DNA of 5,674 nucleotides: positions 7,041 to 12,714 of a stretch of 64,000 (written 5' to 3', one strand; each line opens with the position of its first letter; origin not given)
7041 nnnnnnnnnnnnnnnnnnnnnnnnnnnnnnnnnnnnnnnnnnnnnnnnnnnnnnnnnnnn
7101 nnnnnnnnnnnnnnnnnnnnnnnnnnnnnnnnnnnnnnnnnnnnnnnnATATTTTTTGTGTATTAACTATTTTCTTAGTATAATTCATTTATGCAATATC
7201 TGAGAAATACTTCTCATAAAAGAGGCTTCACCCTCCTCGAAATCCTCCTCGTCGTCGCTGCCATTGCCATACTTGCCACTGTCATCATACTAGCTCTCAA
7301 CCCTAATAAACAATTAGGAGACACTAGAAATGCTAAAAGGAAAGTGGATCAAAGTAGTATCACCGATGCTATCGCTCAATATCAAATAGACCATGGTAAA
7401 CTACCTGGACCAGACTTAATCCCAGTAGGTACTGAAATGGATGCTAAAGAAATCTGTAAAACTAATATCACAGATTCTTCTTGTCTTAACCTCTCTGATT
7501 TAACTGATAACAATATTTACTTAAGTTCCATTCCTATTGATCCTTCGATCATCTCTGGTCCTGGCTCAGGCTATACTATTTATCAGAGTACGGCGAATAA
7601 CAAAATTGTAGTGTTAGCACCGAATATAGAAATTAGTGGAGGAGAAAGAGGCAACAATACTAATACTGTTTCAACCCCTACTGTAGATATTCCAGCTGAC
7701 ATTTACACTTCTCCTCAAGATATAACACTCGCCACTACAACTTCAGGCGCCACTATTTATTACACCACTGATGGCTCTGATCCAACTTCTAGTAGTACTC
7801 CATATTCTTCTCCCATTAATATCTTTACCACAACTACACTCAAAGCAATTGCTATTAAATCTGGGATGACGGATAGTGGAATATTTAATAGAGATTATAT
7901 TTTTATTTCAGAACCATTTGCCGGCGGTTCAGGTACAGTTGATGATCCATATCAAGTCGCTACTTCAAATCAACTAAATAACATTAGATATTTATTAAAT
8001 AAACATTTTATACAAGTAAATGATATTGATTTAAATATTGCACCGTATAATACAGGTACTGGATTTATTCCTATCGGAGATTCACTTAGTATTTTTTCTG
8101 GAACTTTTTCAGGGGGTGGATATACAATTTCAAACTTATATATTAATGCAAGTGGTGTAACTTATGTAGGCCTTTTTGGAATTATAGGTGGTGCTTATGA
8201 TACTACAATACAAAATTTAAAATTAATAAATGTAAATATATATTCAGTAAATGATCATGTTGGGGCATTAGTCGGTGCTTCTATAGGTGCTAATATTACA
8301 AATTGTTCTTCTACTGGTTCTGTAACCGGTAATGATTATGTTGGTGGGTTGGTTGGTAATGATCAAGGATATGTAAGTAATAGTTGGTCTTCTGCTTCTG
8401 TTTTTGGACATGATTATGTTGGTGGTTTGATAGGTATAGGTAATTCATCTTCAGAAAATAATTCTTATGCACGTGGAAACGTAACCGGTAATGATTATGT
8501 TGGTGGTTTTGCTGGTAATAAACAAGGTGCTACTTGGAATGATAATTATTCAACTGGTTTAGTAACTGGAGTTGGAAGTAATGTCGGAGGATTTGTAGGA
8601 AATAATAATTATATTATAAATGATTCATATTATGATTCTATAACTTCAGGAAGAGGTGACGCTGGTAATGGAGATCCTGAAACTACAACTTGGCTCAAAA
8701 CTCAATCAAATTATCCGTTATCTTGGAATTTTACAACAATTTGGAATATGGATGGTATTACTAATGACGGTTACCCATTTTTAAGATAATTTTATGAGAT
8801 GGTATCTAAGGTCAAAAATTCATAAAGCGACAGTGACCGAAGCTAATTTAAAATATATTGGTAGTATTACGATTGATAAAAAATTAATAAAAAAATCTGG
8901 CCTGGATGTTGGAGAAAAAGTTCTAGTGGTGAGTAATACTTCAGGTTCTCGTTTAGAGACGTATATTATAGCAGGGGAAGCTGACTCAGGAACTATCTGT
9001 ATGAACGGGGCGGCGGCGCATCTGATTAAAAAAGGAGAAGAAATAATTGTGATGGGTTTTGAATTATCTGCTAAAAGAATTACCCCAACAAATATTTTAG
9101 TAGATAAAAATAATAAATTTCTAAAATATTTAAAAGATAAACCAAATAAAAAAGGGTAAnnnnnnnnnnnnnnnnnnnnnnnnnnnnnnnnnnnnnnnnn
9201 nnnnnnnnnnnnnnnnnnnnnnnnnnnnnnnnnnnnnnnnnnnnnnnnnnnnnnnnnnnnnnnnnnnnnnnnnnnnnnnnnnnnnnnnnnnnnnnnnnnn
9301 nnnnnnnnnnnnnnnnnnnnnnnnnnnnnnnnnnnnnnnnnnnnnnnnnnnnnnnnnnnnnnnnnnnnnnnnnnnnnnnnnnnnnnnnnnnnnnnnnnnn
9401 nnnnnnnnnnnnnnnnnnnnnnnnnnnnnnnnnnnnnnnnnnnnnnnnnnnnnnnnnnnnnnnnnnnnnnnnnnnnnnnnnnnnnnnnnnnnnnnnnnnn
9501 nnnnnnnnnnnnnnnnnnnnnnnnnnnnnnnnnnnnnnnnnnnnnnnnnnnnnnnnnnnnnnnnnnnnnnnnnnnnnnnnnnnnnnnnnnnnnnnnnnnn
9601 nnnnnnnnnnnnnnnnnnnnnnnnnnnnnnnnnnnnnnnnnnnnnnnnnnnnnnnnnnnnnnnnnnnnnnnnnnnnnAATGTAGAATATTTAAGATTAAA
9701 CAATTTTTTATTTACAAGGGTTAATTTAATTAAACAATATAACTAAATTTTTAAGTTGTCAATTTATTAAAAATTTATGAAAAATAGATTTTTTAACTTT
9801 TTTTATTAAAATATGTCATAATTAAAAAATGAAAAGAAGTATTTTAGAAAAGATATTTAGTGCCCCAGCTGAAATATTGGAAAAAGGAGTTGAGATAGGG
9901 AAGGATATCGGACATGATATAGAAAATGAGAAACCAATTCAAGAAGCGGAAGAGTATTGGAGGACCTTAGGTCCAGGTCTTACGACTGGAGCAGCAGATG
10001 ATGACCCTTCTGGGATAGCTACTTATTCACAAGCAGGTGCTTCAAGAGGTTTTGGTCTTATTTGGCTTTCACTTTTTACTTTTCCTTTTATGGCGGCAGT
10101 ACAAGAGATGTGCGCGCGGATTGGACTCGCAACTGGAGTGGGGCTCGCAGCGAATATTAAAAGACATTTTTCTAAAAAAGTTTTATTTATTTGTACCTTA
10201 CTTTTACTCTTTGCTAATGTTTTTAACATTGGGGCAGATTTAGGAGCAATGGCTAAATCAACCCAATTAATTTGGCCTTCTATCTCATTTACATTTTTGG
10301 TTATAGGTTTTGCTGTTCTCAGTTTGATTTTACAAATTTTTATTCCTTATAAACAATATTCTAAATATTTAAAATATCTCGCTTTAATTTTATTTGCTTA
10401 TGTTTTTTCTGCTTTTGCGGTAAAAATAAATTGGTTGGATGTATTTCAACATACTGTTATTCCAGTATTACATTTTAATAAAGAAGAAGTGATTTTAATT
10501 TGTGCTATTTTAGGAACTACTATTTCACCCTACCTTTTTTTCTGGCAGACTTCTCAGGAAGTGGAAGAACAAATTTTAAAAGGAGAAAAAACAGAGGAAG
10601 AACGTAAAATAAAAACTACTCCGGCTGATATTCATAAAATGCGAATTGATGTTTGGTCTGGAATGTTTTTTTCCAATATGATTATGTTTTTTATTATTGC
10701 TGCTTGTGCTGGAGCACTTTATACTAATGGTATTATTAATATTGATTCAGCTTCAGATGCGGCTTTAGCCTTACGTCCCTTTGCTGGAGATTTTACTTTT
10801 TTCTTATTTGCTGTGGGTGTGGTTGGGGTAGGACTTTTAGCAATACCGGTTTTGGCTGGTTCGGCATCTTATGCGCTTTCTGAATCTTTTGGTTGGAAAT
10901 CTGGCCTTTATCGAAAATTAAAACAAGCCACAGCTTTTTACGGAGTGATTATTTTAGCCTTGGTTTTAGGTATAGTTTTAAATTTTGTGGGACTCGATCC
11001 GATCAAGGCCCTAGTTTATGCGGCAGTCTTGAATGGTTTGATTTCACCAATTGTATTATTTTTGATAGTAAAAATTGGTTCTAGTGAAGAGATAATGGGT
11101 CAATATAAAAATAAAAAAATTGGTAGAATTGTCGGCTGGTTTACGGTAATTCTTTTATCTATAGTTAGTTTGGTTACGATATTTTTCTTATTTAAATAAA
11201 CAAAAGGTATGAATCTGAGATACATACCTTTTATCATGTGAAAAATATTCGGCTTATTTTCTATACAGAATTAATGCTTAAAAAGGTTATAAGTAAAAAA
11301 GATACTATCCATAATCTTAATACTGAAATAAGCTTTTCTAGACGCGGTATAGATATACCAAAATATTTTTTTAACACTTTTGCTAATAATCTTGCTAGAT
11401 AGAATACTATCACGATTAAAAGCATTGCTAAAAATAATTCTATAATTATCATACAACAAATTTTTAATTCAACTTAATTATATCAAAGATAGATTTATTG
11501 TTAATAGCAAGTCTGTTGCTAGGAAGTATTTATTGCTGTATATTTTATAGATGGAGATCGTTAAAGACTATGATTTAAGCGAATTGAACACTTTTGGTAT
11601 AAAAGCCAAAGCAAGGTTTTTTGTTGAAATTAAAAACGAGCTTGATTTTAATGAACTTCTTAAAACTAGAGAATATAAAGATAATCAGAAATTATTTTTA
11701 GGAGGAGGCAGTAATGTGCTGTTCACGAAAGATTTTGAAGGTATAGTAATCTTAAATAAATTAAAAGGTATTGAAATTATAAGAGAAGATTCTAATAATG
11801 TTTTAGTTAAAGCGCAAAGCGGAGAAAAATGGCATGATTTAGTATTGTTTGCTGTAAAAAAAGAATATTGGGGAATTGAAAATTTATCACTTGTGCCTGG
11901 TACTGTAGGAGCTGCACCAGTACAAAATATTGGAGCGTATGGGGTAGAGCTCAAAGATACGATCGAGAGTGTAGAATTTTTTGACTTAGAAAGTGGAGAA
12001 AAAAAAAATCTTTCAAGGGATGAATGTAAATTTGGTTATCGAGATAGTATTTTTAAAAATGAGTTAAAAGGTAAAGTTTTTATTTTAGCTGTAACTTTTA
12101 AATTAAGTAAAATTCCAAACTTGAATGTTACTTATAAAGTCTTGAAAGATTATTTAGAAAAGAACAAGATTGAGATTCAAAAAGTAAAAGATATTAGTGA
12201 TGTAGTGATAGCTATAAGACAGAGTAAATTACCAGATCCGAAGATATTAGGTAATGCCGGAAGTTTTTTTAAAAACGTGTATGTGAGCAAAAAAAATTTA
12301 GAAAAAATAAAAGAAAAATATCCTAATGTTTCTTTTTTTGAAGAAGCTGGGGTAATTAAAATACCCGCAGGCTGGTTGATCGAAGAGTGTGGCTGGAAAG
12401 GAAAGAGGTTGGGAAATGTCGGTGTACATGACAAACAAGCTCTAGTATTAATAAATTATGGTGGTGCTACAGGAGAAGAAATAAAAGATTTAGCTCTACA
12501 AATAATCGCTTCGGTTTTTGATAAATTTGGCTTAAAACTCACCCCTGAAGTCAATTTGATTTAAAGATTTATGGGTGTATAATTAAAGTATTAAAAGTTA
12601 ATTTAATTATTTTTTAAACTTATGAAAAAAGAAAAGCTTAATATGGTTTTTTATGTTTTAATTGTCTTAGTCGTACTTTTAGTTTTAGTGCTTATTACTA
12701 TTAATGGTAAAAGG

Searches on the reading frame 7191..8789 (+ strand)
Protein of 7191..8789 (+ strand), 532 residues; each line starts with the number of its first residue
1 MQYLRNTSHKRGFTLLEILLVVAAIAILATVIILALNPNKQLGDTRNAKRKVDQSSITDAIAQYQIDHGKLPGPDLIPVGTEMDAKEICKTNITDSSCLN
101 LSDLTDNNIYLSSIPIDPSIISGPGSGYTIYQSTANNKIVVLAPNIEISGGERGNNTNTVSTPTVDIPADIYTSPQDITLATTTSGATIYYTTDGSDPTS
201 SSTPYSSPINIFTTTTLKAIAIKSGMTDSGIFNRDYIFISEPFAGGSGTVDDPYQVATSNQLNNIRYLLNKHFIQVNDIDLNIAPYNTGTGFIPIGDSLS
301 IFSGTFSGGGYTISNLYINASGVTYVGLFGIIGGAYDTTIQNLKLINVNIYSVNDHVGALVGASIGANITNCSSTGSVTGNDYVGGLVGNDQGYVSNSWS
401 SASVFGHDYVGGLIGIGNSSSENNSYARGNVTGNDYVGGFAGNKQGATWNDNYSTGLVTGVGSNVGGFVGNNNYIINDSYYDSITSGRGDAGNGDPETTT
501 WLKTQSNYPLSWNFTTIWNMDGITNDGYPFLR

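Call 81: search_protein_families(library=pfam, proteins=[window:7191-8789:+], max_evalue=0.0001)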
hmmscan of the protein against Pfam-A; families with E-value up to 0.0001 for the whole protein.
window:7191-8789:+ (532 aa): 4 families
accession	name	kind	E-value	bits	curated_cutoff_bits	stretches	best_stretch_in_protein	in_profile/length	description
PF13290.12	CHB_HEX_C_1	-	5.2e-22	78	22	1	168-232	2-66/67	Chitobiase/beta-hexosaminidase C-terminal domain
PF13287.12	Fn3_assoc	-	5.3e-17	62.1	23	1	178-236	1-59/59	Fn3 associated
PF07581.17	Glug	-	2.4e-05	24.9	20.5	0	356-379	4-28/28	The GLUG motif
PF07963.17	N_methyl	-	4.9e-05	23.2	21.2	1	8-32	2-26/27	Prokaryotic N-terminal methylation motif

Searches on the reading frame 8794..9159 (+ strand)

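Call 81: search_protein_families(library=pfam, proteins=[window:8794-9159:+], max_evalue=0.0001)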
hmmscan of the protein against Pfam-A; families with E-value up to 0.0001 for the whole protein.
window:8794-9159:+ (121 aa): 1 family
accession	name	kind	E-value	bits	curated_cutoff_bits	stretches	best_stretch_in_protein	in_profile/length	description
PF02261.22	Asp_decarbox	-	4e-38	130.3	25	1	3-108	4-113/115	Aspartate decarboxylase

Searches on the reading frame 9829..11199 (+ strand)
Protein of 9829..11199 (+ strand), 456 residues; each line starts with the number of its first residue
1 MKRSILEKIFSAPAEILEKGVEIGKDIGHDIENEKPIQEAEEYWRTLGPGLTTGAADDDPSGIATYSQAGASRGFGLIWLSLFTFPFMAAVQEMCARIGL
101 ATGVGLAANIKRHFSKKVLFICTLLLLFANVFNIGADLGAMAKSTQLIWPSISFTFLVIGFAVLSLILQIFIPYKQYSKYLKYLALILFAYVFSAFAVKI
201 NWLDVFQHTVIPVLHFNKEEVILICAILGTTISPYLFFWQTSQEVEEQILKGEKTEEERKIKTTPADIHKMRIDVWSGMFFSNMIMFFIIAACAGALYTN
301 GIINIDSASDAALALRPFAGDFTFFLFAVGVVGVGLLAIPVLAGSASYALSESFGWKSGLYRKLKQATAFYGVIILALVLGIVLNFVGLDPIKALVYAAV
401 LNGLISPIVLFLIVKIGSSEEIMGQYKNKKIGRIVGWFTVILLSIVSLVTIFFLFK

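Call 82: search_protein_families(library=pfam, proteins=[window:9829-11199:+], max_evalue=0.0001)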
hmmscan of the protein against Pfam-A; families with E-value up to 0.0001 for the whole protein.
window:9829-11199:+ (456 aa): 1 family
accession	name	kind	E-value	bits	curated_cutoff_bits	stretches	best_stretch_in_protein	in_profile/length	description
PF01566.24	Nramp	-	2.4e-81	274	29.8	1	63-429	1-356/357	Natural resistance-associated macrophage protein-like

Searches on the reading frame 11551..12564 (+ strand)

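Call 82: search_protein_families(library=pfam, proteins=[window:11551-12564:+], max_evalue=0.0001)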
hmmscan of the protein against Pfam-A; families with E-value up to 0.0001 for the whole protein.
window:11551-12564:+ (337 aa): 2 families
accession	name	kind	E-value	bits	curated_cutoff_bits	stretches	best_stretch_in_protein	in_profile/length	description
PF02873.21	MurB_C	-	3.3e-27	95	27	1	215-337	2-99/99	UDP-N-acetylenolpyruvoylglucosamine reductase, C-terminal domain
PF01565.28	FAD_binding_4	-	3.5e-20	72.6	26.4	1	23-150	3-134/139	FAD binding domain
